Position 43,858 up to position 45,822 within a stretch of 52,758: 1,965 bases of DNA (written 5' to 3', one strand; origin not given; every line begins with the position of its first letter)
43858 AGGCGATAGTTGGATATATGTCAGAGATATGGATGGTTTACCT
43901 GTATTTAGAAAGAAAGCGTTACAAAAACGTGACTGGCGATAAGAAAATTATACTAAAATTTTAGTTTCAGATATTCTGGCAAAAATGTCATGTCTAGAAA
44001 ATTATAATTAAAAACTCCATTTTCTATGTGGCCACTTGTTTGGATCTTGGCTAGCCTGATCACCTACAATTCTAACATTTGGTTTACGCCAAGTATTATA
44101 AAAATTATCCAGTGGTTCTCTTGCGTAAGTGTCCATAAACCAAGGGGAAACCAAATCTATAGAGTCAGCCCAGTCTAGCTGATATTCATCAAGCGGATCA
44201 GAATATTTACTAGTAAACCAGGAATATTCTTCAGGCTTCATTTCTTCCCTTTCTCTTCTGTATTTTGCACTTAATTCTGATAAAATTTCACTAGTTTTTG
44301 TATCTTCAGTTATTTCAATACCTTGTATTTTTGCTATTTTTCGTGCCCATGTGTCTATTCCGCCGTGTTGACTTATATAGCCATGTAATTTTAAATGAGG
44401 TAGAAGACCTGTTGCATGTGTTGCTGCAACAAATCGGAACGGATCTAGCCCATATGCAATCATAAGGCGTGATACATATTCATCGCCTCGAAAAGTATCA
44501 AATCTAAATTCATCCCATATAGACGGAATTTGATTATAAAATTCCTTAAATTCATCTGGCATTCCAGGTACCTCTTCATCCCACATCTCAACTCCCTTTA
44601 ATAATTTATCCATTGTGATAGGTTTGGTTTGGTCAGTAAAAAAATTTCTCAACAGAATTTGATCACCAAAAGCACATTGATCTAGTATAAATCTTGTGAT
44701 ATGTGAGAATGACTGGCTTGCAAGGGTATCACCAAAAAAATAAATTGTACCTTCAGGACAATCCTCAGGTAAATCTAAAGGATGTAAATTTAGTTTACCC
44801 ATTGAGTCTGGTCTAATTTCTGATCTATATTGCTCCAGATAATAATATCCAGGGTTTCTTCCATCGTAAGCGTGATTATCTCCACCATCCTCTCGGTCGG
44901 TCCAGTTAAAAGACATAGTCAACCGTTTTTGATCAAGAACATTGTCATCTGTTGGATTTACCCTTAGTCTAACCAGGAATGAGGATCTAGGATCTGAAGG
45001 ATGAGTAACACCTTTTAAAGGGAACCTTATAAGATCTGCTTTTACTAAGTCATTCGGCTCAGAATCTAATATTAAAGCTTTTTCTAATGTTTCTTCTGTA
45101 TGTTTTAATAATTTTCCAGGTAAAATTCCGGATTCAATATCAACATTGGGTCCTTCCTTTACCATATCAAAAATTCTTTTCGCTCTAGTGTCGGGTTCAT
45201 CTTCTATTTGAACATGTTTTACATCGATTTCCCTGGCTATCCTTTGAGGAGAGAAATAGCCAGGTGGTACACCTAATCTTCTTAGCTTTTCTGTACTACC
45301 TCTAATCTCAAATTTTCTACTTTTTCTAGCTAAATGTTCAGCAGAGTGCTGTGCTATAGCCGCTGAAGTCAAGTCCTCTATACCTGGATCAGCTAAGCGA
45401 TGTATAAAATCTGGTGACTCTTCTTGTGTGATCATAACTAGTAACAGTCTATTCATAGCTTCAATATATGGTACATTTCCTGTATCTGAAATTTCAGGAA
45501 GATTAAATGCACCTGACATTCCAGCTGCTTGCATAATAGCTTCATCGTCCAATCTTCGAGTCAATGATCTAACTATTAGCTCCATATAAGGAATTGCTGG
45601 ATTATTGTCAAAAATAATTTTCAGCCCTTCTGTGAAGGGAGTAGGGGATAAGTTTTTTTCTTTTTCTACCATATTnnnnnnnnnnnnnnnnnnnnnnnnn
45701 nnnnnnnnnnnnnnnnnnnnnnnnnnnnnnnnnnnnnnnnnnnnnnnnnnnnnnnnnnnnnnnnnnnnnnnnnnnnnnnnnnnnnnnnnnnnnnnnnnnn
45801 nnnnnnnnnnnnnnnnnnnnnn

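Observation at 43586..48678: Seven-gene locus of orphan proteins built around a divergent regulator/554-aa operon: best candidate for an undescribed system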

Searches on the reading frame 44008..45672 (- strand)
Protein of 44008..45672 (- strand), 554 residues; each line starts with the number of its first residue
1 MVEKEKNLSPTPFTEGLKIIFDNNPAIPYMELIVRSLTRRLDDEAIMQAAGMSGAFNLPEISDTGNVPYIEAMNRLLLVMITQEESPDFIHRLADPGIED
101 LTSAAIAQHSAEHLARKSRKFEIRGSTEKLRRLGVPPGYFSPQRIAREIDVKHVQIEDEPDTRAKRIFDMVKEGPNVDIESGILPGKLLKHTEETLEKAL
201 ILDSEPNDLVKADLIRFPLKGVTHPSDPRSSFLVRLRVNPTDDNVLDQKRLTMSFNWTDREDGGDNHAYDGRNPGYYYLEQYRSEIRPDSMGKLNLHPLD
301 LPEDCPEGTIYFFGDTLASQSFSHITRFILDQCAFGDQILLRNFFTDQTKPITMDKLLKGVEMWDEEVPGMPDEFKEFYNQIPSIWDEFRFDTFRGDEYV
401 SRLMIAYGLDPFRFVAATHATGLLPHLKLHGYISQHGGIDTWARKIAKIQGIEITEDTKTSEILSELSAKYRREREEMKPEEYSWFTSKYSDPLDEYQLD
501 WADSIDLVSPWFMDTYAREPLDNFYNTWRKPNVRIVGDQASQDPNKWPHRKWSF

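Call 3: search_protein_families(library=pfam, proteins=[window:44008-45672:-], max_evalue=1)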
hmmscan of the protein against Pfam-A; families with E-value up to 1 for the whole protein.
window:44008-45672:- (554 aa): 1 family
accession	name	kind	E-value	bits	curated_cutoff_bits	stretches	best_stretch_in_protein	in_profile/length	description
PF12108.13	SF3a60_bindingd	-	0.015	15.7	22.3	1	372-385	5-18/27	Splicing factor SF3a60 binding domain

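Call 4: search_protein_families(library=ncbifam, proteins=[window:44008-45672:-], max_evalue=1)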
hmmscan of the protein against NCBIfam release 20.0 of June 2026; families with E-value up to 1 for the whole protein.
window:44008-45672:- (554 aa): 0 families

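Call 5: search_protein_families(library=padloc, proteins=[window:44008-45672:-], max_evalue=1)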
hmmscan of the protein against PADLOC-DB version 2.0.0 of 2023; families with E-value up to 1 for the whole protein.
window:44008-45672:- (554 aa): 0 families

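Call 6: search_protein_families(library=phrogs, proteins=[window:44008-45672:-], max_evalue=1)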
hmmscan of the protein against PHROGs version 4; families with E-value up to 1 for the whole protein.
window:44008-45672:- (554 aa): 1 family
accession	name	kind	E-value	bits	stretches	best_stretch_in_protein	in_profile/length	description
phrog_20880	-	unknown function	0.43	11.5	1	79-112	68-101/110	-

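Call 10: find_homologous_proteins(query=window:44008-45672:-, max_evalue=0.001)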
Query window:44008-45672:- (554 aa): 2 proteins with E <= 0.001 among 8000 candidates.
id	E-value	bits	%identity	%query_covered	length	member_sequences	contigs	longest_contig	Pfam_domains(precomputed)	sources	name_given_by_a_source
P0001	0.0e+0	1255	97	100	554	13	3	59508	-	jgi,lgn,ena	-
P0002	1.8e-237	808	67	93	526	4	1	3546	-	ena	-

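Call 13: find_encoding_contigs(protein=P0002, flank=10000)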
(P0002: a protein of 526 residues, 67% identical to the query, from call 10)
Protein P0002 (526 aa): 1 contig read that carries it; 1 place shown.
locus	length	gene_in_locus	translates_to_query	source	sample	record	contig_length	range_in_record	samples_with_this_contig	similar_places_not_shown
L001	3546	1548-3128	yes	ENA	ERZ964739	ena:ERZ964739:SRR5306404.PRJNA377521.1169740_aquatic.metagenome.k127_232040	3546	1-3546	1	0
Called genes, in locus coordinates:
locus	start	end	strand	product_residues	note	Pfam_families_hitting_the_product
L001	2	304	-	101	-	?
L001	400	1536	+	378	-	PF00486:Trans_reg_C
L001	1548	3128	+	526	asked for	-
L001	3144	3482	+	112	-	-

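Call 14: find_encoding_contigs(protein=P0001, flank=10000)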
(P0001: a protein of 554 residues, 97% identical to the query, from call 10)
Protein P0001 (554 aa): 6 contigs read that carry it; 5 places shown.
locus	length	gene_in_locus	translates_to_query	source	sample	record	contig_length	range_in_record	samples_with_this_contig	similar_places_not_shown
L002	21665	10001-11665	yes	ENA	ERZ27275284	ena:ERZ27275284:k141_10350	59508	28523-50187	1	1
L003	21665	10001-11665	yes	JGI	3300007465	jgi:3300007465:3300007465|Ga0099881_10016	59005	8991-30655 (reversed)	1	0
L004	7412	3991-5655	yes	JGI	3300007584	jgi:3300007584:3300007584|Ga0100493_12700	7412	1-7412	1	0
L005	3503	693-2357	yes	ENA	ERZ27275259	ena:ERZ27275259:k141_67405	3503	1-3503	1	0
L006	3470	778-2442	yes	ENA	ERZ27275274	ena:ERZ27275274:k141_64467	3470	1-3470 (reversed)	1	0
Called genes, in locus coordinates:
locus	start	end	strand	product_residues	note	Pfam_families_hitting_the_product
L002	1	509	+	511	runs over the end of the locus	PF00929:RNase_T, PF13482:RNase_H_2 (faint), PF27096:UvrC_M, PF27115:Cho_C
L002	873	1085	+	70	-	-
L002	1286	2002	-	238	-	PF13623:SurA_N_2 (faint), PF13624:SurA_N_3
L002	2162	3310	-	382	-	PF00089:Trypsin, PF13365:Trypsin_2, PF00595:PDZ, PF13180:PDZ_2, PF17820:PDZ_6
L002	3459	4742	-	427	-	PF22694:CtpB_N-like, PF00595:PDZ, PF13180:PDZ_2 (faint), PF17820:PDZ_6, PF03572:Peptidase_S41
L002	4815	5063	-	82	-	PF01084:Ribosomal_S18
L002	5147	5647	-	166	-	PF00436:SSB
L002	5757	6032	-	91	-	PF01250:Ribosomal_S6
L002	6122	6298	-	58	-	-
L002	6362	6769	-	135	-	-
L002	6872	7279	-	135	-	-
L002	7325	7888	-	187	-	-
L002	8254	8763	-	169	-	-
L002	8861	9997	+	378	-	PF00486:Trans_reg_C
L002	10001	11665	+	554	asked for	-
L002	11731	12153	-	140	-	-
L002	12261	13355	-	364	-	PF01926:MMR_HSR1, PF02421:FeoB_N (weak), PF06071:YchF-GTPase_C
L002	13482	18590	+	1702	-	PF02752:Arrestin_C (faint), PF13205:Big_5, PF01835:MG2 (faint), PF17973:bMG10 (faint), PF07703:A2M_BRD (weak), PF00207:A2M (weak)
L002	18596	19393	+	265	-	PF01875:Memo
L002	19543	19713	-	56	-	-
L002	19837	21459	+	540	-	PF00005:ABC_tran, PF02463:SMC_N (faint), PF03266:NTPase_1 (faint), PF05729:NACHT (faint), PF13304:AAA_21 (faint), PF13555:AAA_29 (faint), PF12848:ABC_tran_Xtn (weak), PF00005:ABC_tran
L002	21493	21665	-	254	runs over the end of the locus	PF19458:DUF5995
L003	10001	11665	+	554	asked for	-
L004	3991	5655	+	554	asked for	-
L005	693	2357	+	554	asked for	-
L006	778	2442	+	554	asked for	-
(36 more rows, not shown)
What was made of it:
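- Checked: The flanks are ychF (42264-43358) and rpsF/ssb/rpsR (48779-49994), identified in call 14 through the near-identical contig L002.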

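Call 20: search_solved_structures(query=A1, max_evalue=10)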
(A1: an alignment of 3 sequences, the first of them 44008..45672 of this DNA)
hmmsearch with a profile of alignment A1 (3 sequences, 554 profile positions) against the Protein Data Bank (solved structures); distinct sequences matched with E-value up to 10: 0.

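Call 27: search_protein_representatives(protein=window:44008-45672:-)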
Query: 554 residues. Proteins with E-value up to 0.001 (for the whole library): 4; up to 1e-10: 3; up to 1e-30: 2. The best 4 are listed.
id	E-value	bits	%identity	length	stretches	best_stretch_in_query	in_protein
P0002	5.8e-238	807.7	67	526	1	11-525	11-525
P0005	1.3e-40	156.2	31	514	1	71-515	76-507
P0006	6.5e-21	91.2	27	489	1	119-513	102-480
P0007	3.5e-04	35.9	30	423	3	122-198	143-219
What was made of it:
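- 44008..45672 (-): Large partner, 554 aa, acidic (net charge -26), second gene of the operon. It has its own GGGAGG Shine-Dalgarno sequence and starts 3 nt after the regulator's stop codon. It belongs to a fast-evolving orphan superfamily. Relatives: calls 10, 27.
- Tried and rejected: The distant large-protein relatives came only from the exhaustive HMMER run (call 27).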

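Call 31: predict_structure(alignment_id=A1)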
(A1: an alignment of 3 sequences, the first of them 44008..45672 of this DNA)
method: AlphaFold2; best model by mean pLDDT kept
length: 554 residues; sequences in the alignment: 3
mean_pLDDT: 38.0   pTM: 0.30
mean pLDDT of the five models: 38.0, 36.5, 34.6, 32.2, 29.5
residues with pLDDT >= 90: 0; 70-90: 18; 50-70: 98; < 50: 438
segments of 3 or more residues with pLDDT < 50: 1-300, 315-325, 331-336, 385-409, 420-432, 480-554
pLDDT, mean of each block of 10 residues (from residue 1): 30 41 39 36 32 29 33 36 30 27 29 27 27 30 36 41 40 32 28 27 22 22 24 35 27 27 24 25 28 35 51 44 47 50 55 61 55 60 48 32 40 53 44 55 65 80 71 59 43 28 29 28 25 24 30 23
secondary structure, 60 per line:
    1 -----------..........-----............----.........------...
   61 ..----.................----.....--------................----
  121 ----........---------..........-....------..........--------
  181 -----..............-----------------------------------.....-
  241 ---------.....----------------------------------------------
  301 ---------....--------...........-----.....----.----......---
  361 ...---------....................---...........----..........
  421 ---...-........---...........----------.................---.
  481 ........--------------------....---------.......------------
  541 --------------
elements in order: H12-21 H27-38 H43-51 H58-62 H67-83 H88-92 H101-116 H125-132 H142-151 H153-156 H163-172 H186-199 E235-239 E250-254 E310-313 H322-332 E338-342 H354-357 H373-392 H396-406 H411-420 H428-435 H439-449 H460-476 H480-488 H509-512 H522-528
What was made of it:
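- Tried and rejected: 554-aa protein with a 3-sequence alignment: mean pLDDT 38 (call 31), unusable.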

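Call 32: find_homologous_proteins(query=A4, max_evalue=0.01)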
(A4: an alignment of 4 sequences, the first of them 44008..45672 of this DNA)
Query A4 (4 sequences) (554 aa, profile of the alignment): 2 proteins with E <= 0.01 among 8000 candidates.
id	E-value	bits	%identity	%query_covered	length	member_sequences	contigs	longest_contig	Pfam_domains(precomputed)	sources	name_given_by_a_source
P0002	7.9e-259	878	67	93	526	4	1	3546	-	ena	-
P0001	1.6e-252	857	97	100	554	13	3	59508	-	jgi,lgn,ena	-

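Call 33: find_encoding_contigs(protein=P0005, flank=10000)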
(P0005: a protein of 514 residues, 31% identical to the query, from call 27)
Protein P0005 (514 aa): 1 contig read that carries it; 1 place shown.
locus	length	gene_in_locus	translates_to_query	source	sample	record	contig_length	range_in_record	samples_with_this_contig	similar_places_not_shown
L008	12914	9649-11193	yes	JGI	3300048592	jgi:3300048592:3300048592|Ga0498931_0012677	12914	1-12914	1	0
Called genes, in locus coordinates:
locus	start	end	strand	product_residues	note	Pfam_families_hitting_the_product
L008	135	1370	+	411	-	PF13393:tRNA-synt_His, PF00587:tRNA-synt_2b, PF03129:HGTP_anticodon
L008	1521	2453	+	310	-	PF00892:EamA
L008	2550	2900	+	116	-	PF01197:Ribosomal_L31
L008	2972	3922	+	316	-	PF03462:PCRF, PF00472:RF-1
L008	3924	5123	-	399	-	PF00089:Trypsin, PF13365:Trypsin_2, PF00595:PDZ (faint), PF13180:PDZ_2, PF17820:PDZ_6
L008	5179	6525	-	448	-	PF22694:CtpB_N-like, PF13180:PDZ_2 (weak), PF17820:PDZ_6 (weak), PF03572:Peptidase_S41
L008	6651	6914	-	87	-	PF01084:Ribosomal_S18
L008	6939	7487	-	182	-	PF00436:SSB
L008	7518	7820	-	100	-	PF01250:Ribosomal_S6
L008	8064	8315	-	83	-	-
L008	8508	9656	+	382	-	PF00486:Trans_reg_C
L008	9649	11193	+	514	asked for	-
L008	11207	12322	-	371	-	PF01926:MMR_HSR1, PF02421:FeoB_N, PF06071:YchF-GTPase_C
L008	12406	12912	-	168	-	?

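Call 34: find_encoding_contigs(protein=P0006, flank=10000)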
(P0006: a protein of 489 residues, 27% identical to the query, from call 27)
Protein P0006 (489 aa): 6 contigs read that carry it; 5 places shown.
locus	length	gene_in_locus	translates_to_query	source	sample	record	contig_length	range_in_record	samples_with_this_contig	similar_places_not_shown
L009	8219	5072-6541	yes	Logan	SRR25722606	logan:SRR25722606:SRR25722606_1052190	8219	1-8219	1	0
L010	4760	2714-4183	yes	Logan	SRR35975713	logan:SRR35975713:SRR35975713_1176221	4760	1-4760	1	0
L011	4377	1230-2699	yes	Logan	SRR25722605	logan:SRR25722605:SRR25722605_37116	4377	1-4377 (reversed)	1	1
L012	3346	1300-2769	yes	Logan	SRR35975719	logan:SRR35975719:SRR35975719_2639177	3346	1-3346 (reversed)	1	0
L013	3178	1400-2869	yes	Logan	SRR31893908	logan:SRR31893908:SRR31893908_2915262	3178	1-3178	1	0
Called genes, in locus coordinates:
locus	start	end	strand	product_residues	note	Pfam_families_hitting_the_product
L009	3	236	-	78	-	?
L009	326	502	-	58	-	-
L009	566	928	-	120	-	-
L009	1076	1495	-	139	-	-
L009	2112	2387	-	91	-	-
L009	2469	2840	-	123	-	-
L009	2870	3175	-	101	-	-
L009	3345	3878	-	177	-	-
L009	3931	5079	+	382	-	PF00486:Trans_reg_C (weak)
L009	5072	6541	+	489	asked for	-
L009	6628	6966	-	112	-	-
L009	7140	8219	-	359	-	?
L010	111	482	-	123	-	-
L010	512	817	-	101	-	-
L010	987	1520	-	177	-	-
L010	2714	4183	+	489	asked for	-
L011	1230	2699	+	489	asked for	-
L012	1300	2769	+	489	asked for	-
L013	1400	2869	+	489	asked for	-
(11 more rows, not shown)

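Call 36: find_related_loci(query=A4, collection=genome_contigs, flank=10000)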
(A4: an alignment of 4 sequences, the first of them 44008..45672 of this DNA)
Query A4 (554 aa) in genome_contigs; peptide patterns used: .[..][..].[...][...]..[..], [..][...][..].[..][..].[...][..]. (x = any residue, [..] = any of these).
72 stretches matched a pattern, but none encodes a relative of the query by tblastn (E <= 1e-3).

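Call 41: find_related_loci(query=A4, collection=metagenome_contigs, flank=10000)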
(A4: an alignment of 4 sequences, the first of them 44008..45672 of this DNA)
Query A4 (554 aa) in metagenome_contigs; peptide patterns used: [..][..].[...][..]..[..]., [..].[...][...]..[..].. (x = any residue, [..] = any of these).
600 stretches matched a pattern, but none encodes a relative of the query by tblastn (E <= 1e-3).

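Call 42: find_related_loci(query=A4, collection=viral_contigs, flank=10000)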
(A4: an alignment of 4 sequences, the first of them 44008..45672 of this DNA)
Query A4 (554 aa) in viral_contigs; peptide patterns used: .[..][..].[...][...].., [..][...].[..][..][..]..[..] (x = any residue, [..] = any of these).
143 stretches matched a pattern, but none encodes a relative of the query by tblastn (E <= 1e-3).
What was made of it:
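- Tried and rejected: Pattern-based locus searches with the large-protein profile found nothing in the genome, metagenome or viral collections (calls 36, 41, 42).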

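Call 51: search_protein_families(library=pfam, proteins=[P0005, P0006, P0002, P0007, L008:8508-9656:+, L009:3931-5079:+], max_evalue=1)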
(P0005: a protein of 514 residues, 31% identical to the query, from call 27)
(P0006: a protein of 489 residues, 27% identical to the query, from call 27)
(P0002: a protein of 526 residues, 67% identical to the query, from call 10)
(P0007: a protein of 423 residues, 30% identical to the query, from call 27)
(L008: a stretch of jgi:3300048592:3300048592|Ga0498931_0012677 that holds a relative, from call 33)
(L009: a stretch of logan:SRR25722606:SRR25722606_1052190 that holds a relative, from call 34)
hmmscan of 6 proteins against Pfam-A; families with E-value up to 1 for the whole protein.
P0005 (514 aa): 1 family
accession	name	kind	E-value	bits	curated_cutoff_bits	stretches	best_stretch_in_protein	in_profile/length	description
PF18451.7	CdiA_C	-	0.0035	17.9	26.6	1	46-110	2-66/81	Contact-dependent growth inhibition CdiA C-terminal domain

P0006 (489 aa): 1 family
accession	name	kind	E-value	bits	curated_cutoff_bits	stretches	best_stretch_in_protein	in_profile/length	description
PF18155.6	pPIWI_RE_Z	-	0.098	13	25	0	18-94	40-119/167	pPIWI RE three-gene island domain Z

P0002 (526 aa): 0 families

P0007 (423 aa): 12 families
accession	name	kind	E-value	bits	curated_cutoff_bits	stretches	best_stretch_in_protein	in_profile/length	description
PF04200.17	Lipoprotein_17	-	2.1e-24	86.1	22.4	3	192-286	4-82/84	Lipoprotein associated domain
PF20836.2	HAO_bd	-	0.0037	17.8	25.3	0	56-91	2-36/57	Hypothetical protein NE1300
PF05902.18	4_1_CTD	-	0.0069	16.9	25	0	156-196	53-88/107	4.1 protein C-terminal domain (CTD)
PF19575.5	HTH_58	-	0.011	16.1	23.8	0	167-203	2-39/62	Helix-turn-helix domain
PF18604.6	PreAtp-grasp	-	0.014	16.4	27.5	0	178-220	49-91/94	Pre ATP-grasp domain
PF24198.1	DUF7423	-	0.035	14.9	27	0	205-221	57-73/84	Domain of unknown function (DUF7423)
PF01609.27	DDE_Tnp_1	-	0.065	13.4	23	0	173-210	84-116/200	Transposase DDE domain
PF14730.11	DUF4468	-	0.12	13.3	22.6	0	178-255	4-85/92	Domain of unknown function (DUF4468) with TBP-like fold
PF19064.5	DUF5760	-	0.14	12.8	27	0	162-204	38-80/86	Family of unknown function (DUF5760)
PF00685.33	Sulfotransfer_1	-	0.15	11.9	22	0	168-198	101-131/255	Sulfotransferase domain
PF23856.1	DUF7219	-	0.17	12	27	0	179-195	26-42/61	Family of unknown function (DUF7219)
PF01253.27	SUI1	-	0.89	10.5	25.5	0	136-187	23-74/77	Translation initiation factor SUI1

L008:8508-9656:+ (382 aa): 3 families
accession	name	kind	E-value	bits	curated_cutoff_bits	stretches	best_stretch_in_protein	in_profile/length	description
PF00486.34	Trans_reg_C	-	1.7e-12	47.6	26.2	1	307-376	6-76/77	Transcriptional regulatory protein, C terminal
PF23512.1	Microp_apicomplexa_8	-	0.068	14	27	0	350-379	17-46/93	Apicomplexa microprotein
PF19551.4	DUF6074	-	0.15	12.7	27.2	1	329-368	19-58/83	Family of unknown function (DUF6074)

L009:3931-5079:+ (382 aa): 1 family
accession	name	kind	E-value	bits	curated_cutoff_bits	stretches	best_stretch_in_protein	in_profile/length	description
PF00486.34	Trans_reg_C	-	1.3e-07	32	26.2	1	324-376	23-75/77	Transcriptional regulatory protein, C terminal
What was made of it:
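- Tried and rejected: P0007 (E=3.5e-4) is a Mycoplasma-type Lipoprotein_17 protein and a false positive (call 51).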

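Call 82: search_solved_structures(query=A10, max_evalue=10, show_alignments=2)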
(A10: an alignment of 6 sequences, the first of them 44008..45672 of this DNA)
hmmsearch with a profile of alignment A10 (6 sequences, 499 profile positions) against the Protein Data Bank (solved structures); distinct sequences matched with E-value up to 10: 0.
